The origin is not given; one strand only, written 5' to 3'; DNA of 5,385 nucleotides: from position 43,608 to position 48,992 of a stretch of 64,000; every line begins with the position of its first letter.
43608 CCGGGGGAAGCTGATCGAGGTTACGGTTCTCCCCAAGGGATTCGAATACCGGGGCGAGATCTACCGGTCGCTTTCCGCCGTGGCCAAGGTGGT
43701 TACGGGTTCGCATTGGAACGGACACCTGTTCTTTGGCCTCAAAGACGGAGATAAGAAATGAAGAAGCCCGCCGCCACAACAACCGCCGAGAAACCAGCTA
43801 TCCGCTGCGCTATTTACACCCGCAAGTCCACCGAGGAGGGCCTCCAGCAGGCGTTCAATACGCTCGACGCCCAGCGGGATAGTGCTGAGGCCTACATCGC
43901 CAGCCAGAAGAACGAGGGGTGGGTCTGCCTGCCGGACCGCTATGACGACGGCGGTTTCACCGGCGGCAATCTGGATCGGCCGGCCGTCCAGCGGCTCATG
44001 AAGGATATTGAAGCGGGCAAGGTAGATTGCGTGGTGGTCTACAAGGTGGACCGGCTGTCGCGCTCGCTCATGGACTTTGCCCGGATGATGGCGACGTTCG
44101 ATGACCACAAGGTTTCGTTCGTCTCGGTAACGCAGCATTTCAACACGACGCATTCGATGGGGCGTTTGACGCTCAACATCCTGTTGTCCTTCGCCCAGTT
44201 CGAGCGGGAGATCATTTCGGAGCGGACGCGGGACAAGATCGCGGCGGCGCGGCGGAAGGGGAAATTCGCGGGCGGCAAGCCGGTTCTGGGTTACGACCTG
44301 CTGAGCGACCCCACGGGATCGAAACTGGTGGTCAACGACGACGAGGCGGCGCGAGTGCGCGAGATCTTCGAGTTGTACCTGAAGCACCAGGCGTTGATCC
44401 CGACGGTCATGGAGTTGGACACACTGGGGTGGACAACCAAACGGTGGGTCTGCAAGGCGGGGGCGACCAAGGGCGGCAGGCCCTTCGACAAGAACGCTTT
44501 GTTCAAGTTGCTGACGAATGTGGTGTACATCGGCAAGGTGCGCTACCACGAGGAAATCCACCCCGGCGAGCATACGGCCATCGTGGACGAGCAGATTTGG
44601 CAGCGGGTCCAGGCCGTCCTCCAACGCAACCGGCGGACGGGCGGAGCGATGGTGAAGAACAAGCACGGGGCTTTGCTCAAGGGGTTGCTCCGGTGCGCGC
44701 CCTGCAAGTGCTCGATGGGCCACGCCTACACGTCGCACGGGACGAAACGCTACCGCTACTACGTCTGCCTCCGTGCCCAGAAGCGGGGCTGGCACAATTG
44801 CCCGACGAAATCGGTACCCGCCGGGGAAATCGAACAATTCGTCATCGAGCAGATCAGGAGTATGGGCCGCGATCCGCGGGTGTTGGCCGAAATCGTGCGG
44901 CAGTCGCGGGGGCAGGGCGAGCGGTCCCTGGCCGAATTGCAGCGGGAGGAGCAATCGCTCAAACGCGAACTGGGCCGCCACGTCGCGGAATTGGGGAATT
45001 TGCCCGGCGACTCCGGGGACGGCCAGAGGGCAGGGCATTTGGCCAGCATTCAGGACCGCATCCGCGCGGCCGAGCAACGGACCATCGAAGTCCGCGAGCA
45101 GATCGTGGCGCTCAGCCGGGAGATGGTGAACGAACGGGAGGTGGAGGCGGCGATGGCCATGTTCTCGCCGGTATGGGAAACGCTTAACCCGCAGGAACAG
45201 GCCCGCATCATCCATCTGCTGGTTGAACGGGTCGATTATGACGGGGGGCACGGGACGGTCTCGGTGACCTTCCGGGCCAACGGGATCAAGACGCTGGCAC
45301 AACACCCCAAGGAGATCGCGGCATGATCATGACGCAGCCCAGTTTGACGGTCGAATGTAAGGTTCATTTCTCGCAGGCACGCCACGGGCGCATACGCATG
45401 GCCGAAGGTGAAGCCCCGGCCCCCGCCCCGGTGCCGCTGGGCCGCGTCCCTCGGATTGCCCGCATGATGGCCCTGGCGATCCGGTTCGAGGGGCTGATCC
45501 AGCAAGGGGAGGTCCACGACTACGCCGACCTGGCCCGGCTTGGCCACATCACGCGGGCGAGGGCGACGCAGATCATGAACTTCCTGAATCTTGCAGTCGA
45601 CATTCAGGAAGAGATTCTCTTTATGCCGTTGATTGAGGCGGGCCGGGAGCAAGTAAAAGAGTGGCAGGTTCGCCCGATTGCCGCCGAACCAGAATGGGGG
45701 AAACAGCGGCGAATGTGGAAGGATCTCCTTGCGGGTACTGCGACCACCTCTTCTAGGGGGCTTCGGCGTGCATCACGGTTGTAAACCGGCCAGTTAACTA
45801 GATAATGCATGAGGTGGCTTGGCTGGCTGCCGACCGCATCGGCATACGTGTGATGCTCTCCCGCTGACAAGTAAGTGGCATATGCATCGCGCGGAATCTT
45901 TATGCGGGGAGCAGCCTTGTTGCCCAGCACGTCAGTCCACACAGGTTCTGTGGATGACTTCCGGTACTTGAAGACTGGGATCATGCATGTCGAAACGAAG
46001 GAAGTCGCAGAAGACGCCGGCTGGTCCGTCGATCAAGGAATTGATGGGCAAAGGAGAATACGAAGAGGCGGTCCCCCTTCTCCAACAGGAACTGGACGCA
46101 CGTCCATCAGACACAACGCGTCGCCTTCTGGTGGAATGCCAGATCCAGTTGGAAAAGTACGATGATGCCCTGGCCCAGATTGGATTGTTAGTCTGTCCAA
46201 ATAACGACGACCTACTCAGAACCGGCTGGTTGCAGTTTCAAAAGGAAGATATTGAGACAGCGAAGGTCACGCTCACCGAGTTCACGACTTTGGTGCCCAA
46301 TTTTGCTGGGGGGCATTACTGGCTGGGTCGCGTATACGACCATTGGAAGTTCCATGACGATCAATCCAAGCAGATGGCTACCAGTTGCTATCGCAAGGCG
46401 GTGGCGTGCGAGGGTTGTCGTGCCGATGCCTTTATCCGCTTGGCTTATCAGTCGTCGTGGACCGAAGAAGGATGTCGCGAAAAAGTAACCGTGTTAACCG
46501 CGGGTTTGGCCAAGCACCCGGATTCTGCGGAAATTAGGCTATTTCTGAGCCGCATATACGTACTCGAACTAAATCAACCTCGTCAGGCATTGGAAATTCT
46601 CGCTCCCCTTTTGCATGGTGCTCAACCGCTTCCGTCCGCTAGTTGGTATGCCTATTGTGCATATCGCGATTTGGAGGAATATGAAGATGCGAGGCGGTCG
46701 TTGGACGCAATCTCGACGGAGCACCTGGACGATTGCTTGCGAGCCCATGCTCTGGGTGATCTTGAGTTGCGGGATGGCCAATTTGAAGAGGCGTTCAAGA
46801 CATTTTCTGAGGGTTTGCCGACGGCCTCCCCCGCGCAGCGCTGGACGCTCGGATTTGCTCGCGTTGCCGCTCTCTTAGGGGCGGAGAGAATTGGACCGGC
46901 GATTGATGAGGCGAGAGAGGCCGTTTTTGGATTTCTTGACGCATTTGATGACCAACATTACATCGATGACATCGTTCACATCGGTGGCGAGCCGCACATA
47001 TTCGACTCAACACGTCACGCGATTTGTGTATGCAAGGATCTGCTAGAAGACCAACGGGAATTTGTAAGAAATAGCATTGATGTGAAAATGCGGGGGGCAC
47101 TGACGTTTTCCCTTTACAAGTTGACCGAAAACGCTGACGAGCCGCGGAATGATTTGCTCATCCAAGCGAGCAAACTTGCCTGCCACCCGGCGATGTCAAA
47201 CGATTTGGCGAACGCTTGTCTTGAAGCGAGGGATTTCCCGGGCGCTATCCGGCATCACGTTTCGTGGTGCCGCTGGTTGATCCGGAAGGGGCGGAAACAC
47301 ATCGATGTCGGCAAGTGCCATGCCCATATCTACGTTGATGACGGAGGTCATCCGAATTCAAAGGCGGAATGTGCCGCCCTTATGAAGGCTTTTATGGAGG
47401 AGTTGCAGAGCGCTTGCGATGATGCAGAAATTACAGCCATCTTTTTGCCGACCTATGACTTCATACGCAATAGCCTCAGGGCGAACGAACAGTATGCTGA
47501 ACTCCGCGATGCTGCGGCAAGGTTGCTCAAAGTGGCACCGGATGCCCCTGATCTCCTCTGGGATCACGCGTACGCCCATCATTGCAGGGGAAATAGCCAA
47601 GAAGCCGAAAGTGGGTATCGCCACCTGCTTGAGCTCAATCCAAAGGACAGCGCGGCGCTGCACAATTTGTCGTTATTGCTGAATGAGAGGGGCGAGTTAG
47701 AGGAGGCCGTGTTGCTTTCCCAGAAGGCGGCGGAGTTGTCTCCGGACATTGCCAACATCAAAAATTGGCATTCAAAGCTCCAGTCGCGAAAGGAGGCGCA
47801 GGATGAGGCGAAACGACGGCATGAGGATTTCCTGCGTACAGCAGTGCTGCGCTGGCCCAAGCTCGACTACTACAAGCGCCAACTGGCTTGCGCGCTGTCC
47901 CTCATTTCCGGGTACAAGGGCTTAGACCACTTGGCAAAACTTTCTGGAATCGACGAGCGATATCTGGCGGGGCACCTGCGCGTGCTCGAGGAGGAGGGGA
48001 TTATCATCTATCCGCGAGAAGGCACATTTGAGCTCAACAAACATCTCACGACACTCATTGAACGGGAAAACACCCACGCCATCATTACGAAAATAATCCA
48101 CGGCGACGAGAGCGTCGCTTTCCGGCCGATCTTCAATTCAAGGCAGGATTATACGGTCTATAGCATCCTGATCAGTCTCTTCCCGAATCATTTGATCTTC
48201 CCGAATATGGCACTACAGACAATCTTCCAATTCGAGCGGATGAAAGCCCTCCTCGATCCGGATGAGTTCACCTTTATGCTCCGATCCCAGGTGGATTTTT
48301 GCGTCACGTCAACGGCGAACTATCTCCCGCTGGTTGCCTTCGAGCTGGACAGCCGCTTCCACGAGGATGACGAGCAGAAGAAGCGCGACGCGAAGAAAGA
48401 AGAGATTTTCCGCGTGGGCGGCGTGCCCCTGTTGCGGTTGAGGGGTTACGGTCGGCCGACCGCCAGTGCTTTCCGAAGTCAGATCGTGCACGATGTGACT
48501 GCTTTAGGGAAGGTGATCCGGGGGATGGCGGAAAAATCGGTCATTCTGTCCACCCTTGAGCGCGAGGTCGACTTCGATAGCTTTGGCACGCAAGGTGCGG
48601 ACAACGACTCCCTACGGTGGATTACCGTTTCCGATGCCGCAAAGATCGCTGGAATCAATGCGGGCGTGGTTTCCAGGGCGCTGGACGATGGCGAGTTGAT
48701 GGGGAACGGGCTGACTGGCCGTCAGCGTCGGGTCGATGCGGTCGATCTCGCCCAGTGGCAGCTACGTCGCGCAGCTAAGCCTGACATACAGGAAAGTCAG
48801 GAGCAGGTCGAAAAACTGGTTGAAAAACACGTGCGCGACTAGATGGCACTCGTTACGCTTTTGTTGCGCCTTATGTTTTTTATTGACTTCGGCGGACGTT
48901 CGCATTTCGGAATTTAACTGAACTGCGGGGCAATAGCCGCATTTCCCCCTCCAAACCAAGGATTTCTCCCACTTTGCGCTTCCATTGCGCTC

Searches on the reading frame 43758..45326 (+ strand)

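Call 8: search_protein_families(library=pfam, proteins=[window:43758-45326:+], max_evalue=0.001)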
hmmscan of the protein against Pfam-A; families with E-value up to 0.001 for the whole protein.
window:43758-45326:+ (522 aa): 3 families
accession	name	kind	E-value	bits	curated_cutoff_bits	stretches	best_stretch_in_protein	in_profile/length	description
PF00239.26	Resolvase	-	5.1e-38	130.9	23.3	1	18-169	2-144/145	Resolvase, N terminal domain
PF13408.12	Zn_ribbon_recom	-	1.8e-13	51.1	25.3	1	306-367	1-58/58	Recombinase zinc beta ribbon domain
PF07508.19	Recombinase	-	4.9e-12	46.4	21.1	1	195-291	2-102/102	Recombinase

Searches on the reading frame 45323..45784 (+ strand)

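Call 8: search_protein_families(library=pfam, proteins=[window:45323-45784:+], max_evalue=0.001)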
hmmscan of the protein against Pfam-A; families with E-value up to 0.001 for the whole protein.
window:45323-45784:+ (153 aa): 0 families

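Call 51: search_protein_families(library=phrogs, proteins=[window:45323-45784:+], max_evalue=0.001)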
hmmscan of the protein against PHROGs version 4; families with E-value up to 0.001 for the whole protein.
window:45323-45784:+ (153 aa): 1 family
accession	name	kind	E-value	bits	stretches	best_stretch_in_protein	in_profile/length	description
phrog_14161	-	other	1.9e-13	52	1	32-134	39-140/143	recombinase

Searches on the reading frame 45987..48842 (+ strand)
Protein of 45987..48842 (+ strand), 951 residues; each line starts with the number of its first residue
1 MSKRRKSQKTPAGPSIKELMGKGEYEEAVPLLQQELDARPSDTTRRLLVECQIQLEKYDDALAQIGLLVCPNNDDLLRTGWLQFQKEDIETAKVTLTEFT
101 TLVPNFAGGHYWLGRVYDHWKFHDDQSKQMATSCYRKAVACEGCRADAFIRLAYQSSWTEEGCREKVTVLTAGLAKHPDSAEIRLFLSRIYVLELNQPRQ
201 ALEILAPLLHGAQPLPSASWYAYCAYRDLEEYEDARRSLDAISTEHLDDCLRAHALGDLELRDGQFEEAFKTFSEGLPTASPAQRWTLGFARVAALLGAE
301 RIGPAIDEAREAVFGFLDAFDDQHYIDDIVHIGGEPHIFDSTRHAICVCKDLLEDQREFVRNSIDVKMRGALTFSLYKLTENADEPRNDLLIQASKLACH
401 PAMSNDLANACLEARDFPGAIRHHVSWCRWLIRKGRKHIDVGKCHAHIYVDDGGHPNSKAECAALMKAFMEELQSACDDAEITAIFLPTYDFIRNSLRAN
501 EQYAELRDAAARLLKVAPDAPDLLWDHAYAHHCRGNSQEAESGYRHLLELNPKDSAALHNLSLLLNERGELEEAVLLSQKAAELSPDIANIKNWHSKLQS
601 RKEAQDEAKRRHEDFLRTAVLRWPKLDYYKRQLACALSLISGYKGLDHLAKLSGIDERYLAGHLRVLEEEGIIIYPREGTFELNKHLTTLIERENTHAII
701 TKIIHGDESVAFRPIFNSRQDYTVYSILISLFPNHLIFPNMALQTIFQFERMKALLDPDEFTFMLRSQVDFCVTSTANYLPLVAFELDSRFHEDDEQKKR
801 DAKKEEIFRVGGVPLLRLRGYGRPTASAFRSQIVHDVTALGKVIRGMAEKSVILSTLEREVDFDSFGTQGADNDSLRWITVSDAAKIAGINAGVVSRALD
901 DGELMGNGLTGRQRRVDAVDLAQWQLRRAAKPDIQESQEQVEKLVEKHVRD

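Call 8: search_protein_families(library=pfam, proteins=[window:45987-48842:+], max_evalue=0.001)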
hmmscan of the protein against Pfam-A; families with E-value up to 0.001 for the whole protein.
window:45987-48842:+ (951 aa): 12 families
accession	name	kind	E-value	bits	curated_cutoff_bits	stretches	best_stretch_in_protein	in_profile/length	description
PF13432.12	TPR_16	-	2.5e-14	53.8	32.7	0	535-587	11-63/65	Tetratricopeptide repeat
PF14559.12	TPR_19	-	2.5e-12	47.4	25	1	19-66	1-49/68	Tetratricopeptide repeat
PF13431.12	TPR_17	-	6.7e-11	42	24.4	1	544-574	2-32/34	Tetratricopeptide repeat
PF12895.13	ANAPC3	-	1.5e-10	41.6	27.2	0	22-65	36-79/82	Anaphase-promoting complex, cyclosome, subunit 3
PF10881.14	DUF2726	-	2.7e-09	37.3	24.7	1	725-833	13-123/126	Protein of unknown function (DUF2726)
PF13428.12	TPR_14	-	1.1e-08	35.4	23.5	0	521-561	1-41/44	Tetratricopeptide repeat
PF13424.12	TPR_12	-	8.6e-07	29.5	30.1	0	523-585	5-75/77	Tetratricopeptide repeat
PF13181.12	TPR_8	-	3.9e-05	23.9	25.7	0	557-587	3-33/34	Tetratricopeptide repeat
PF07719.23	TPR_2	-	5.2e-05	23.5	27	0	528-554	8-34/34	Tetratricopeptide repeat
PF12728.13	HTH_17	-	7.6e-05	23.3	27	1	878-928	1-50/51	Helix-turn-helix domain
PF13371.12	TPR_9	-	0.00015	22.2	35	1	493-557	1-65/73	Tetratricopeptide repeat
PF13174.12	TPR_6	-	0.00027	21.8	26.3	0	76-105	3-32/33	Tetratricopeptide repeat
